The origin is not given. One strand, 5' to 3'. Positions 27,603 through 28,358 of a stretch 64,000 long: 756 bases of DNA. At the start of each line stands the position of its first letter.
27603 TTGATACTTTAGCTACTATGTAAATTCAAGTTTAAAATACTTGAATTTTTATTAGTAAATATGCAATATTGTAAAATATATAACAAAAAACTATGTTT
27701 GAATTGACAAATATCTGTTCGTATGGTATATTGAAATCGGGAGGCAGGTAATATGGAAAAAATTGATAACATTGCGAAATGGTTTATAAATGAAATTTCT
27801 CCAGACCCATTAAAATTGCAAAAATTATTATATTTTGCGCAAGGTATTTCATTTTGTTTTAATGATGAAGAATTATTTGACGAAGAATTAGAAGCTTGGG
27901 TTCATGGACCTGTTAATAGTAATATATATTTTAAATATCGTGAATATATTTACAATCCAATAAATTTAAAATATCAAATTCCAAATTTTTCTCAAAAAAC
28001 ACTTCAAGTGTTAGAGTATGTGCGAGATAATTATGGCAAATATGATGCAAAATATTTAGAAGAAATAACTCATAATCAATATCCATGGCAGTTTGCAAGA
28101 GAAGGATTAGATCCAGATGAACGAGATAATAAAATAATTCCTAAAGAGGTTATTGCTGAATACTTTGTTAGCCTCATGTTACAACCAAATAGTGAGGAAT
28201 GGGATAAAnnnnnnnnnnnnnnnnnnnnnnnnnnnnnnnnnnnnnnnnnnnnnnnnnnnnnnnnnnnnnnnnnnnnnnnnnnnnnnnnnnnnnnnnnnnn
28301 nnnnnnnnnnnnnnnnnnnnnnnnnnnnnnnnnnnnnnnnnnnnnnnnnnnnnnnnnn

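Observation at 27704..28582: Panacea-domain antitoxin coupled to a MazF/PemK-fold toxin (candidate PanAT pair) behind a consensus promoter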

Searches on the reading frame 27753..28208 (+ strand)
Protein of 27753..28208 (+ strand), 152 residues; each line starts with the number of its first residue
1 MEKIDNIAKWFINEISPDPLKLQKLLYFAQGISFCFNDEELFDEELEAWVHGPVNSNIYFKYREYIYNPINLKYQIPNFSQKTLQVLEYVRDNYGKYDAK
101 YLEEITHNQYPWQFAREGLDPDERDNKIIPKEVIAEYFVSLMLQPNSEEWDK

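Call 3: search_protein_families(library=pfam, proteins=[window:27753-28208:+], max_evalue=1)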
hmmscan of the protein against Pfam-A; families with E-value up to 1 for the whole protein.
window:27753-28208:+ (152 aa): 2 families
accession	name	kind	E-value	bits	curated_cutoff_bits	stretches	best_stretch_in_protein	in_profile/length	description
PF13274.11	SocA_Panacea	-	1.1e-17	65.4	25.7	1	22-113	1-113/113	Antitoxin SocA-like, Panacea domain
PF25765.1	PLK4_bind_CEP192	-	0.043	13.8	22.7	1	37-49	19-31/44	CEP192, PLK4 binding region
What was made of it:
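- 27753..28211 (+): panA: 152-aa standalone Panacea-domain antitoxin with no N-terminal DNA-binding or accessory domain. Its C-terminal region is highly conserved (R116, GLDPDER 118-124, K127, I134, Y137-F138, Q144-P145, W150). It ends in a low-confidence acidic, Trp-containing tail (143-152). Pfam PF13274 E 1.1e-17 (call 3).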

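Call 4: search_protein_families(library=ncbifam, proteins=[window:27753-28208:+], max_evalue=1)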
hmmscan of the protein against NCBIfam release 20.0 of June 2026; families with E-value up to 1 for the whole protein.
window:27753-28208:+ (152 aa): 1 family
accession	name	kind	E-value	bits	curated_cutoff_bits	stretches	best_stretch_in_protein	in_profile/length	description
NF047745.1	SocA_antitoxin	equivalog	8.6e-15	54.9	190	1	19-148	23-165/176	type VI toxin-antitoxin system SocA family antitoxin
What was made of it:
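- On SocA (type VI antitoxin): 54.9 bits against a cut-off of 190 (call 4)
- Closest known: SocAB. Different: It fails the SocA equivalog cut-off (54.9 against 190 bits, call 4).
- The NCBIfam SocA model gives a weak hit, E 8.6e-15 (call 4). The SocA equivalog score is 54.9 bits against a cut-off of 190 (call 4).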

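Call 7: search_protein_families(library=padloc, proteins=[window:27753-28208:+], max_evalue=0.1)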
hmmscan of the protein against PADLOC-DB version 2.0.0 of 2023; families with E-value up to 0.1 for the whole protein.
window:27753-28208:+ (152 aa): 0 families
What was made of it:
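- No PADLOC defence model hits either protein (call 7).
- Tried and rejected: PADLOC had no hit for any of the three proteins (call 7).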

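Call 22: search_solved_structures(query=window:27753-28208:+, max_evalue=1, show_alignments=2)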
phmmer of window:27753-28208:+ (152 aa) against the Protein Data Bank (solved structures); distinct sequences matched with E-value up to 1: 1.
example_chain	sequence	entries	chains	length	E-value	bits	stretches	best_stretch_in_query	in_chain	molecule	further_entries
8asn_F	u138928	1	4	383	0.71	13.2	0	46-102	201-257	Tubulin--tyrosine ligase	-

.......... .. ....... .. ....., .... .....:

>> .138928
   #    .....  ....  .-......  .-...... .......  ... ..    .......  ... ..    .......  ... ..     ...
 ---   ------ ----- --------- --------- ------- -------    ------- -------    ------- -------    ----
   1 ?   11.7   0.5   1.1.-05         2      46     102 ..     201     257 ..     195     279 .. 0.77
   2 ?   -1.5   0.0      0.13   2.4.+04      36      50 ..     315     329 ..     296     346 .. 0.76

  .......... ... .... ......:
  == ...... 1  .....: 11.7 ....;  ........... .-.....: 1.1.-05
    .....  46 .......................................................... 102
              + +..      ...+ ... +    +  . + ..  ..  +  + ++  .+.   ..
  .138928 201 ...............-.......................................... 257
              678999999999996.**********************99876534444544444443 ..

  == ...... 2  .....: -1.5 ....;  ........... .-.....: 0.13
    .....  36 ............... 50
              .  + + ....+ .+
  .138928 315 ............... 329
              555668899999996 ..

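Call 33: find_homologous_proteins(query=window:27753-28208:+)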
Query window:27753-28208:+ (152 aa): 201 proteins with E <= 0.001 among 214 candidates; the best 120 are listed.
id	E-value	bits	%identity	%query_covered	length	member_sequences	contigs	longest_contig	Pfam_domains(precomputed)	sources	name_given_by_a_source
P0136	2.0e-96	338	97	100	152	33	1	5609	PF13274.12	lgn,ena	-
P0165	3.5e-77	276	79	100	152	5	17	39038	PF13274.12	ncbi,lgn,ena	-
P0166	1.1e-75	271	74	100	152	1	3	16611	PF13274.12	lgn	-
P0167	7.1e-72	259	72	100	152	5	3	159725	PF13274.12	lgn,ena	-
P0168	2.2e-70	254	70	100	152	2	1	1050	PF13274.12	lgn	-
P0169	1.7e-64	235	63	99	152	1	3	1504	PF13274.12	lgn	-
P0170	5.5e-63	230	63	99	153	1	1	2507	PF13274.12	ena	-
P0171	1.3e-61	225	65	99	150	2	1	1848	PF13274.12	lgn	-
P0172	2.1e-61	225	63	98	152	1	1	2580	PF13274.12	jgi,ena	-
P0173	5.2e-61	223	65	99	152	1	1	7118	PF13274.12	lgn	-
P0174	6.2e-61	223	62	98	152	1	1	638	PF13274.12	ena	-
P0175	9.7e-61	222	60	98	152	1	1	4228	PF13274.12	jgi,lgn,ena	-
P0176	1.4e-60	222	63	99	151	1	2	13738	PF13274.12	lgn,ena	-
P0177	1.6e-60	222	61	97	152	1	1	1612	PF13274.12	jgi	jgi:uncharacterized phage-associated protein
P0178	1.7e-60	222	66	99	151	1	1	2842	PF13274.12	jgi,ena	-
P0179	4.2e-60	220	61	99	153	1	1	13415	PF13274.12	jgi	-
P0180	6.7e-60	220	62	100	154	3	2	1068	PF13274.12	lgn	-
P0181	7.0e-60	220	63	94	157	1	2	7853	PF13274.12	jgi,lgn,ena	-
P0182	9.0e-60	219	63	97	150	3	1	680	PF13274.12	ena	-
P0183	1.7e-59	218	63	95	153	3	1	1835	PF13274.12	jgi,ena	-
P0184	4.1e-59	217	62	94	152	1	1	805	PF13274.12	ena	-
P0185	6.0e-59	217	60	99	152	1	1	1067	PF13274.12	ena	-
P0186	8.8e-59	216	62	96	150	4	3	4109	PF13274.12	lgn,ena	-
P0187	1.6e-58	215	61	99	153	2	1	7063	PF13274.12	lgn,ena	-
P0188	1.7e-58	215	60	99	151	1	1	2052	PF13274.12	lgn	-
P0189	3.8e-58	214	59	97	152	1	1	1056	PF13274.12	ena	-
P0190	5.0e-58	214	59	97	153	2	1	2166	PF13274.12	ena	-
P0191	5.5e-58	214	62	99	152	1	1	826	PF13274.12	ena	-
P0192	6.0e-58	213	60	98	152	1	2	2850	PF13274.12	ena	-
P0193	1.0e-57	213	61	95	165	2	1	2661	PF13274.12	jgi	jgi:uncharacterized phage-associated protein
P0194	1.0e-57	213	61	96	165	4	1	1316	PF13274.12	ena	-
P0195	1.2e-57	212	63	94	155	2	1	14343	PF13274.12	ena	-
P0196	1.5e-57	212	61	98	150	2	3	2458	PF13274.12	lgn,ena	-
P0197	7.2e-57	210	60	98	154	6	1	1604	PF13274.12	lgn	-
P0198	8.9e-57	210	62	94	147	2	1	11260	PF13274.12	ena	-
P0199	1.0e-56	209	61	95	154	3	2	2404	PF13274.12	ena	-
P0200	1.0e-56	209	60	96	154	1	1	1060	PF13274.12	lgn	-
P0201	1.1e-56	209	60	98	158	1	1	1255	PF13274.12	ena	-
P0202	1.4e-56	209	59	97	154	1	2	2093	PF13274.12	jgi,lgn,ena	-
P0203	1.9e-56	209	63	96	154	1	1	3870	PF13274.12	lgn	-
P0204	2.0e-56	208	61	97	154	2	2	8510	PF13274.12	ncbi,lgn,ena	-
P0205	2.8e-56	208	60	95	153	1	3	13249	PF13274.12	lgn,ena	-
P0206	4.2e-56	207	60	97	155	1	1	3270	PF13274.12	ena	-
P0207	4.3e-56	207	63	94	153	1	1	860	PF13274.12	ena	-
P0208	4.7e-56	207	61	97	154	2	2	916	PF13274.12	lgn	-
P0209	5.2e-56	207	60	99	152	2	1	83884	PF13274.12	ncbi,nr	ncbi:MAG: DUF4065 domain-containing protein [Defluviitaleaceae bacterium]|nr:DUF4065 domain-containi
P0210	5.6e-56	207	62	97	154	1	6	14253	PF13274.12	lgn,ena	-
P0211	9.7e-56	206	54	99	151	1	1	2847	PF13274.12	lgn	-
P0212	1.3e-55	206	57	97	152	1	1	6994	PF13274.12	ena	-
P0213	1.5e-55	206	61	93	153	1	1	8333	PF13274.12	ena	-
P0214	1.8e-55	205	61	98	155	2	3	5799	PF13274.12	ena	-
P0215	1.8e-55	205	62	98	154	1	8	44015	PF13274.12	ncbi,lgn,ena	-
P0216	2.2e-55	205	61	95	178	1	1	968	PF13274.12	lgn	-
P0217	3.1e-55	205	62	96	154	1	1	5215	PF13274.12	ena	-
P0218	4.5e-55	204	62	96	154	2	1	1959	PF13274.12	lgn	-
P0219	4.5e-55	204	62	98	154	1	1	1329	PF13274.12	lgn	-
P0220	4.5e-55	204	61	98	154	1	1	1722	PF13274.12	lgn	-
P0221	5.8e-55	204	61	98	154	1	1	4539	PF13274.12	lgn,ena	-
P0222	5.8e-55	204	60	96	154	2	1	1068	PF13274.12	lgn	-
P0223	7.6e-55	203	60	98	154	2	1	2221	PF13274.12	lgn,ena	-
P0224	8.0e-55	203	62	98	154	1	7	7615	PF13274.12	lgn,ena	-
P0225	8.1e-55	203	60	95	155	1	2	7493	PF13274.12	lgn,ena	-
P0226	8.1e-55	203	62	96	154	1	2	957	PF13274.12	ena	-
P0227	8.4e-55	203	62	98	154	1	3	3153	PF13274.12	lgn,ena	-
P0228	8.6e-55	203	62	98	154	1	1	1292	PF13274.12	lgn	-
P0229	9.5e-55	203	62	98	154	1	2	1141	PF13274.12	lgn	-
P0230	9.8e-55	203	56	97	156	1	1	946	PF13274.12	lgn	-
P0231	1.0e-54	203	62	98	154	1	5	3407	PF13274.12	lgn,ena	-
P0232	1.0e-54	203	60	98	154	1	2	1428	PF13274.12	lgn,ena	-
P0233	1.1e-54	203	61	96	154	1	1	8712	PF13274.12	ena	-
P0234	1.1e-54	203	60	98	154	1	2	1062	PF13274.12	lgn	-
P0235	1.1e-54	203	60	98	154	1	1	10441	PF13274.12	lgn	-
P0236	1.2e-54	203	61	95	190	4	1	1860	PF13274.12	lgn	-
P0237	1.3e-54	203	59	99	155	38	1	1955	PF13274.12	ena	-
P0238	1.6e-54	202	60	93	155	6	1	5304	PF13274.12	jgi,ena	-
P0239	2.2e-54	202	60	99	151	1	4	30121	PF13274.12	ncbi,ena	-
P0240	2.6e-54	202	60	98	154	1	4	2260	PF13274.12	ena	-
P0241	3.3e-54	201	60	98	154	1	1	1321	PF13274.12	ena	-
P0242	3.3e-54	201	60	98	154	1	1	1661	PF13274.12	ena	-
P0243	3.3e-54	201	61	98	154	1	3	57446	PF13274.12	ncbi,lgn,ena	-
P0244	4.7e-54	201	58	96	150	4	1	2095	PF13274.12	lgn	-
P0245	5.8e-54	200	60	98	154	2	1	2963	PF13274.12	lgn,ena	-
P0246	5.9e-54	200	60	98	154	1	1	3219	PF13274.12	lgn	-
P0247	9.8e-54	200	60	96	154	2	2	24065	PF13274.12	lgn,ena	-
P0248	1.8e-53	199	61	98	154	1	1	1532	PF13274.12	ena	-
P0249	1.8e-53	199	60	98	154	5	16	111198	PF13274.12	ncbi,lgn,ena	-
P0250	2.8e-53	198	60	96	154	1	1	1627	PF13274.12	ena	-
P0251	5.1e-53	197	58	97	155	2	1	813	PF13274.12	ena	-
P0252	8.9e-53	197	59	98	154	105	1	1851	PF13274.12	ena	-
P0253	1.0e-52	196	58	99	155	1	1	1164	PF13274.12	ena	-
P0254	5.9e-52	194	61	99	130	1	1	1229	PF13274.12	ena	-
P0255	2.9e-51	192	56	99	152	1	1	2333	PF13274.12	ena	-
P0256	4.1e-51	191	55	96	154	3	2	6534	PF13274.12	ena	-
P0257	6.8e-51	190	59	95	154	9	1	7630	PF13274.12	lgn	-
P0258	1.1e-50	190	58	95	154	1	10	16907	PF13274.12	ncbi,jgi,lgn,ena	-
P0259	2.0e-50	189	58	95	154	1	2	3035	PF13274.12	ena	-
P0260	7.0e-50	187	58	95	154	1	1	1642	PF13274.12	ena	-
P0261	1.8e-49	186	56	99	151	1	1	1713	PF13274.12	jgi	jgi:uncharacterized phage-associated protein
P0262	2.0e-49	186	54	98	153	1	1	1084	PF13274.12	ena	-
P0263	4.0e-49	185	54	100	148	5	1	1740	PF13274.12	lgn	-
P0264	6.3e-49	184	55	96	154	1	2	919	PF13274.12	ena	-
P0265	7.1e-49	184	56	96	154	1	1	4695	PF13274.12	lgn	-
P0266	9.8e-49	183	59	95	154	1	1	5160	PF13274.12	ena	-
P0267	1.2e-48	183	56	96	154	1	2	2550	PF13274.12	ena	-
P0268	1.4e-48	183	56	96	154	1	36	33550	PF13274.12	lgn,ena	-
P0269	1.6e-48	183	56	96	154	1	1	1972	PF13274.12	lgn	-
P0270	1.8e-48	183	56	96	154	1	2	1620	PF13274.12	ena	-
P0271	2.2e-48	182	55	97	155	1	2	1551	PF13274.12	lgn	-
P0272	2.3e-48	182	55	96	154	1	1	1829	PF13274.12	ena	-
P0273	3.1e-48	182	57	96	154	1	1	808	PF13274.12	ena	-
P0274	4.4e-48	181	55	96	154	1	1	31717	PF13274.12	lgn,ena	-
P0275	6.3e-48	181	57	96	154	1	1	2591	PF13274.12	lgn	-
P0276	8.6e-48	180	56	96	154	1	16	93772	PF13274.12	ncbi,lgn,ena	-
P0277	1.6e-47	180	53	96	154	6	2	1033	PF13274.12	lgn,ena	-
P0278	1.6e-47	180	57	95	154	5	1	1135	PF13274.12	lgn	-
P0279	1.7e-47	179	58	95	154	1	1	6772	PF13274.12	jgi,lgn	jgi:uncharacterized phage-associated protein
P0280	2.1e-47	179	55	96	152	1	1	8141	PF13274.12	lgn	-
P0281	2.6e-47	179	55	96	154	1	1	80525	PF13274.12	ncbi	-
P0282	3.3e-47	179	55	96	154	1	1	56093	PF13274.12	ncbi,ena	-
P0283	3.3e-47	178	54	96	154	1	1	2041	PF13274.12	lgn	-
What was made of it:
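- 27753..28211 (+): 201 homologues (call 33).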

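Call 43: predict_structure(alignment_id=A3)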
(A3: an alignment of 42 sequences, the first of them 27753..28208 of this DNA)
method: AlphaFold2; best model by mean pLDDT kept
length: 152 residues; sequences in the alignment: 42
mean_pLDDT: 93.0   pTM: 0.88
mean pLDDT of the five models: 93.0, 93.0, 92.7, 91.5, 90.6
residues with pLDDT >= 90: 128; 70-90: 16; 50-70: 7; < 50: 1
segments of 3 or more residues with pLDDT < 50: none
pLDDT, mean of each block of 10 residues (from residue 1): 96 98 98 97 96 97 96 95 98 97 97 90 85 96 69 53
secondary structure, 60 per line:
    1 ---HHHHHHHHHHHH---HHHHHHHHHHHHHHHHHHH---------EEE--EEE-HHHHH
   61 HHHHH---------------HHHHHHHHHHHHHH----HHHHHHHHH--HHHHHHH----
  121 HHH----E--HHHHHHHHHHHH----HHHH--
elements in order: H4-15 H19-37 E47-49 E52-54 H56-65 H81-94 H99-107 H110-116 H131-142 H147-150

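Call 47: fold_search(model_id=the predicted structure, library=pdb)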
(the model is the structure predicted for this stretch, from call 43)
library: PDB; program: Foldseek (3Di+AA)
matches with E <= 10: 22; with E <= 0.001: 0
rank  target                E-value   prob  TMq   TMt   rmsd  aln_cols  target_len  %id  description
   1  7yk3_B                7.6e-01  0.20  0.34  0.28  11.9       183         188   11  Crystal structure of DarTG toxin-antitoxin complex from Mycobacterium tuberculosis (released 2023-05-31)
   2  1dxx_A                9.0e-01  0.08  0.17  0.12  10.0        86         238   23  N-terminal Actin-binding Domain of Human Dystrophin (released 2000-05-16)
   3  7ohs_n                2.6e+00  0.03  0.19  0.11  13.4       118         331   16  Nog1-TAP associated immature ribosomal particle population F from S. cerevisiae (released 2021-11-03)
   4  7r6q_n                2.8e+00  0.02  0.16  0.08  12.8       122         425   11  State E2 nucleolar 60S ribosome biogenesis intermediate - Foot region model (released 2022-11-09)
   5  7bnr_A                3.7e+00  0.01  0.14  0.12  15.5       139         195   10  Crystal structure of a ParB Q52A mutant from Myxococcus xanthus bound to CTPyS (released 2021-09-08)
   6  3vfd                  5.6e+00  0.04  0.20  0.14   8.1        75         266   12  Human spastin AAA domain (released 2012-05-30)
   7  6lzy_A                5.9e+00  0.06  0.18  0.08   7.9        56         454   16  Structure of Phytolacca americana UGT3 with 18-crown-6 (released 2020-06-10)
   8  7o0n_A                6.2e+00  0.01  0.13  0.11  15.7       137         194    9  Crystal structure of a ParB E93A mutant from Myxococcus xanthus bound to CDP and monothiophosphate (released 2021-09-15)
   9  8cta_M                6.6e+00  0.02  0.19  0.19  13.3        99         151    9  Minimal 2:2 Ternary Complex between BI-224436 bound HIV-1 Integrase Catalytic Core Domain Dimer and Carboxy Terminal D (released 2023-02-22)
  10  4lil                  7.0e+00  0.01  0.19  0.10  18.6       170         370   11  Crystal structure of the catalytic subunit of human primase bound to UTP and Mn (released 2013-12-11)
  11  7r03_B                7.0e+00  0.01  0.15  0.03  15.1       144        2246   18  Neurofibromin occluded conformation (released 2022-03-30)
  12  4cq5_C                7.4e+00  0.01  0.18  0.06  16.6       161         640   11  Structural Investigations into the Stereochemistry and Activity of a Phenylalanine-2,3-Aminomutase from Taxus chinensi (released 2014-05-07)
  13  7bnr_B                7.4e+00  0.01  0.13  0.11  15.8       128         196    9  Crystal structure of a ParB Q52A mutant from Myxococcus xanthus bound to CTPyS (released 2021-09-08)
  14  7vej_B                7.8e+00  0.05  0.18  0.08   7.9        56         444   16  Crystal structure of Phytolacca americana UGT3 with kaempferol and UDP-2fluoroglucose (released 2022-03-02)
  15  7bv9_MODEL_1_A        8.3e+00  0.01  0.12  0.11  14.1       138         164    9  The NMR structure of the BEN domain from human NAC1 (released 2021-02-17)
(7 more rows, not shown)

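Call 51: search_dna_similar(query=window:27753-28208:+, collection=phages, mode=protein, max_evalue=0.001, max_rows=25)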
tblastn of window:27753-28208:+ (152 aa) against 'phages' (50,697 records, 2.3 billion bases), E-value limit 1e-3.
Records with a match: 79; places in all: 83; records where one place covers at least 80% of the query: 49.
Best place of each record, by identity: <60% 79.
By first word of the organism name: Pseudomonas 20; Paenibacillus 15; Streptococcus 9; Staphylococcus 6; Riemerella 4; Listeria 4; Escherichia 3; Bacteriophage 3; Cylindrospermopsis 2; Salmonella 2; and 10 more.
By host as written in the record: Pseudomonas aeruginosa 18; Paenibacillus larvae 11; - 5; Listeria monocytogenes 4; Riemerella anatipestifer 3; Staphylococcus aureus 3; Paenibacillus larvae 2006 2; Paenibacillus larvae ATCC 9545 2; and 30 more.
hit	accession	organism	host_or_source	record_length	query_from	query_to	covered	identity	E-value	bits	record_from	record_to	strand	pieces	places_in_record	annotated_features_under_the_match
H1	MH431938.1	Paenibacillus phage C7Cdelta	Paenibacillus larvae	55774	6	142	90%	39.3%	8e-18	84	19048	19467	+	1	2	hypothetical protein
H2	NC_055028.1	Paenibacillus phage C7Cdelta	Paenibacillus larvae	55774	6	142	90%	39.3%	8e-18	84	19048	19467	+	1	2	DUF4065 domain-containing protein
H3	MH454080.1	Paenibacillus phage Ley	Paenibacillus larvae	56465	6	142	90%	39.3%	8e-18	84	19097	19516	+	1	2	hypothetical protein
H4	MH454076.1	Paenibacillus phage Ash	Paenibacillus larvae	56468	6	142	90%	39.3%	8e-18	84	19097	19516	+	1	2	hypothetical protein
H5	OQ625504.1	Cylindrospermopsis phage Cr-LKS4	Cylindrospermopsis raciborskii KLL07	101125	6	138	88%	40.0%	1e-13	72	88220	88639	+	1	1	hypothetical protein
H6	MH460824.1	Paenibacillus phage Unity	Paenibacillus larvae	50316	1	138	91%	38.1%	1e-13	72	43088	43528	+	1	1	hypothetical protein | antitoxin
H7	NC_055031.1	Paenibacillus phage Unity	Paenibacillus larvae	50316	1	138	91%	38.1%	1e-13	72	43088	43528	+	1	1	DUF4065 domain-containing protein | antitoxin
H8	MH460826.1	Paenibacillus phage Heath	Paenibacillus larvae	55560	1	138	91%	38.1%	1e-13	72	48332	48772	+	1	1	hypothetical protein | antitoxin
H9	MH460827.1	Paenibacillus phage Halcyone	Paenibacillus larvae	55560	1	138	91%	38.1%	1e-13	72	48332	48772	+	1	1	hypothetical protein | antitoxin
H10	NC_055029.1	Paenibacillus phage Halcyone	Paenibacillus larvae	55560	1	138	91%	38.1%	1e-13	72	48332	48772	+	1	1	DUF4065 domain-containing protein | antitoxin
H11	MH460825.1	Paenibacillus phage Scottie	Paenibacillus larvae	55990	1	138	91%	38.1%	1e-13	72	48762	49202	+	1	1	hypothetical protein | antitoxin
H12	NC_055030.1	Paenibacillus phage Scottie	Paenibacillus larvae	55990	1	138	91%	38.1%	1e-13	72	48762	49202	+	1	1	DUF4065 domain-containing protein | antitoxin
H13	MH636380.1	Cylindrospermopsis raciborskii virus RM-2018a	Reeuwijkse Plassen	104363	6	138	88%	39.3%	2e-13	72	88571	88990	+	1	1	putative phage-associated protein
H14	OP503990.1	Paenibacillus phage Dash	Paenibacillus larvae 2006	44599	4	142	91%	37.3%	1e-17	84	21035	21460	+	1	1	hypothetical protein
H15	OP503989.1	Paenibacillus phage Callan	Paenibacillus larvae 2006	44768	4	142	91%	37.3%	1e-17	84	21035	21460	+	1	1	hypothetical protein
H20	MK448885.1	Streptococcus phage Javan252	Streptococcus henryi A-4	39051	1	134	88%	38.2%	5e-15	76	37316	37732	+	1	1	hypothetical protein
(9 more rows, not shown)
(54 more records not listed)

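Call 52: get_annotated_region(hit=H20, flank=1500)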
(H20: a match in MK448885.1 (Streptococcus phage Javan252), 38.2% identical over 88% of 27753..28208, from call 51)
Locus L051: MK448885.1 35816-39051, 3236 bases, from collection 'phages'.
description: Streptococcus phage Javan252, complete genome.
organism: Streptococcus phage Javan252 (NCBI taxid 2548072)
taxonomy: Viruses; Duplodnaviria; Heunggongvirae; Uroviricota; Caudoviricetes; Aliceevansviridae
host: Streptococcus henryi A-4; source: -; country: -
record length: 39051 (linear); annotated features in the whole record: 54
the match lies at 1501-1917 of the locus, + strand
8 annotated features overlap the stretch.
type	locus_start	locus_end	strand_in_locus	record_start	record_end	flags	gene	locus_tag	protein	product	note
CDS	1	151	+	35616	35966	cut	-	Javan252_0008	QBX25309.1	hypothetical protein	-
CDS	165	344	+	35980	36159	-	-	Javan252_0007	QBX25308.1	hypothetical protein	-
CDS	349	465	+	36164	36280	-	-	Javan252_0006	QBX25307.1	hypothetical protein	-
CDS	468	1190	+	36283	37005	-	-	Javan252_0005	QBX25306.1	lysin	-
CDS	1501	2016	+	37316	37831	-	-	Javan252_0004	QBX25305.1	hypothetical protein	putative prophage protein (ps3)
CDS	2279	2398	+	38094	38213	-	-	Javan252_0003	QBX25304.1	hypothetical protein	-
CDS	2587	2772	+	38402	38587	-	-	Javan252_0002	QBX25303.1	hypothetical protein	-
CDS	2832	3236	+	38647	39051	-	-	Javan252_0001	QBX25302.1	hypothetical protein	-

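Call 53: get_annotated_region(hit=H2, flank=1500)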
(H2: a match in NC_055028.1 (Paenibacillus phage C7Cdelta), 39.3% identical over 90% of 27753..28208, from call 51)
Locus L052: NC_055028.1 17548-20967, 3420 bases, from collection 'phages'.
description: Paenibacillus phage C7Cdelta, complete genome.
organism: Paenibacillus phage C7Cdelta (NCBI taxid 2249773)
taxonomy: Viruses; Duplodnaviria; Heunggongvirae; Uroviricota; Caudoviricetes; Halcyonevirus; Halcyonevirus C7Cdelta
host: Paenibacillus larvae; source: bee sample; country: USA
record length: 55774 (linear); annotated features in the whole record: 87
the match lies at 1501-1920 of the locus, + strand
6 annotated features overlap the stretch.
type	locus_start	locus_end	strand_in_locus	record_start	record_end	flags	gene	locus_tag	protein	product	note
CDS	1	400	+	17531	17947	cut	-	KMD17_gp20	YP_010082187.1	holin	Original Glimmer call @bp 17531 has strength 8.91; GeneMark.hmm call @bp 17531; Chose 17531 b/c longest ORF called by ...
CDS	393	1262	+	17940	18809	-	-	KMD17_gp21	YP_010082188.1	endolysin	Original Glimmer call @bp 18003 has strength 3.65; GeneMark calls start at 17940; GeneMark.hmm call @bp 17940; Chose ...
CDS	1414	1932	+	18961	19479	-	-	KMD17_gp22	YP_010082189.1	DUF4065 domain-containing protein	Original Glimmer call @bp 18961 has strength 7.62; GeneMark.hmm call @bp 18961; Chose 18961 b/c called by all three ...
CDS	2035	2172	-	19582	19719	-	-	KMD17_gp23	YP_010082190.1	hypothetical protein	Original Glimmer call @bp 19719 has strength 3.50; Not called by GeneMark.hmm; Only one start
CDS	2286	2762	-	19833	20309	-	-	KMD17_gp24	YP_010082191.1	hypothetical protein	Original Glimmer call @bp 20309 has strength 5.05; GeneMark.hmm call @bp 20309; Chose 20309 b/c called by all three ...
CDS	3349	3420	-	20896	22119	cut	-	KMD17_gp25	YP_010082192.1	integrase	Original Glimmer call @bp 22119 has strength 5.62; GeneMark.hmm call @bp 22119; Chose 22119 b/c longest ORF called by ...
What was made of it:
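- PanA has 79 phage-record homologues at 35-40% identity, several after lysis cassettes (calls 51-53).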
